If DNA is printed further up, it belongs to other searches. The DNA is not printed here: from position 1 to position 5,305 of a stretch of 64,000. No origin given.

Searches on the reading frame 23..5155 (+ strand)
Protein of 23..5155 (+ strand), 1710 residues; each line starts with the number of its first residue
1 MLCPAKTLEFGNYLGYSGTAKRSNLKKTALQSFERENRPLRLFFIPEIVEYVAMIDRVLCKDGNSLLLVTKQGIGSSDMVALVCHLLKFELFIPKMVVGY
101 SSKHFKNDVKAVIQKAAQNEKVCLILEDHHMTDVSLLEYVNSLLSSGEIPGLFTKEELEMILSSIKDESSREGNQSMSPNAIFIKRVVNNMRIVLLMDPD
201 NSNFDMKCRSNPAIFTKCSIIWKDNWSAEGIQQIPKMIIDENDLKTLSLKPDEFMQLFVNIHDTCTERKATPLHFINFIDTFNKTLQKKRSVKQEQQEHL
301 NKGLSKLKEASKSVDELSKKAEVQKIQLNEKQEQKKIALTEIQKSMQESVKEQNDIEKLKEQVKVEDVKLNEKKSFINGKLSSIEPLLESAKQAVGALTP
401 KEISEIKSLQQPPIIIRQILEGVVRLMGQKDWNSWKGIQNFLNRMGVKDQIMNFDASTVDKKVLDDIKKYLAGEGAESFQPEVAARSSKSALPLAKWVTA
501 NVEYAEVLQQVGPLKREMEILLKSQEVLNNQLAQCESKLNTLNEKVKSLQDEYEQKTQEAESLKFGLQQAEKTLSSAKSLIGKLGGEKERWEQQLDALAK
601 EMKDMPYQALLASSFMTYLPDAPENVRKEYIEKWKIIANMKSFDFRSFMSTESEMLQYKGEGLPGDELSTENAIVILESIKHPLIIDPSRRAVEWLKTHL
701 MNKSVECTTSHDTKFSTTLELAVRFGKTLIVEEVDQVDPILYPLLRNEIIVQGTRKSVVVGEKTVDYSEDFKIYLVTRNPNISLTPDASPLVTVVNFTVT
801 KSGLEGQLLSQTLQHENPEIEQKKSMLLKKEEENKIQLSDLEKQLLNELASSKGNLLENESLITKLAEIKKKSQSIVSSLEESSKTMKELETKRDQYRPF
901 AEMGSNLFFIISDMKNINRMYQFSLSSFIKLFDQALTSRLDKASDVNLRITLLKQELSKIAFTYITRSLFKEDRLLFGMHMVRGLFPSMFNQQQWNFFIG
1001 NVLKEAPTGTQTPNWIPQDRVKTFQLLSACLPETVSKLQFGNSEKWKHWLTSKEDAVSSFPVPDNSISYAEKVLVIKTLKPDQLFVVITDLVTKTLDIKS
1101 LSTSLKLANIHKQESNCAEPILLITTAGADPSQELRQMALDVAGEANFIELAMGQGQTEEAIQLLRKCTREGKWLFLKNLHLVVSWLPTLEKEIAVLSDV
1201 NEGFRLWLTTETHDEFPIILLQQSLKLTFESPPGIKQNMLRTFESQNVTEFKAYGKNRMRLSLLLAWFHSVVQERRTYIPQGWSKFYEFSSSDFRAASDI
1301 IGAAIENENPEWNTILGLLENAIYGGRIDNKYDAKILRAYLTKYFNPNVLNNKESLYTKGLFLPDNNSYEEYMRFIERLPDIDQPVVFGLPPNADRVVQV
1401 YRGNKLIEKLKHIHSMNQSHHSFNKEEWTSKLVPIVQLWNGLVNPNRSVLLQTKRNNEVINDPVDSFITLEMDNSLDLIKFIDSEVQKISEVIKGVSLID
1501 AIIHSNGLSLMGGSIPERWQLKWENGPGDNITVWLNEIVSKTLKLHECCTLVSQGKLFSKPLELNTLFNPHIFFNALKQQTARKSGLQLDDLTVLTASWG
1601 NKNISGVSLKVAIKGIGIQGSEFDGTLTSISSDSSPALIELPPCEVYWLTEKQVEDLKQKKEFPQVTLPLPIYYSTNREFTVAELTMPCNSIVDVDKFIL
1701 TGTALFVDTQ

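Call 55: search_protein_families(library=pfam, proteins=[window:23-5155:+], max_evalue=0.00001)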
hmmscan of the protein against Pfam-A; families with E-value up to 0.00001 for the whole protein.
window:23-5155:+ (1710 aa): 6 families
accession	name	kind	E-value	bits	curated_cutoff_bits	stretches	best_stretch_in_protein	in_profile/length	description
PF12781.13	AAA_9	-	6.7e-74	248.2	27.4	1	657-876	2-222/222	ATP-binding dynein motor region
PF12780.13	AAA_8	-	7.6e-42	143.8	25.6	1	41-267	2-229/259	P-loop containing dynein motor region D4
PF18198.7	AAA_lid_11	-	5.9e-40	137.2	31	1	1260-1394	3-140/140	Dynein heavy chain AAA lid domain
PF03028.21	Dynein_heavy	-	2.9e-33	114.7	30.5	1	1117-1228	2-115/115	Dynein heavy chain region D6 P-loop domain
PF12777.12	MT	-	8.8e-27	94.5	24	1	298-634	1-339/344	Microtubule-binding stalk of dynein motor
PF18199.6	Dynein_C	-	5.4e-25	88.7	25.7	1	1404-1706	5-308/309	Dynein heavy chain C-terminal domain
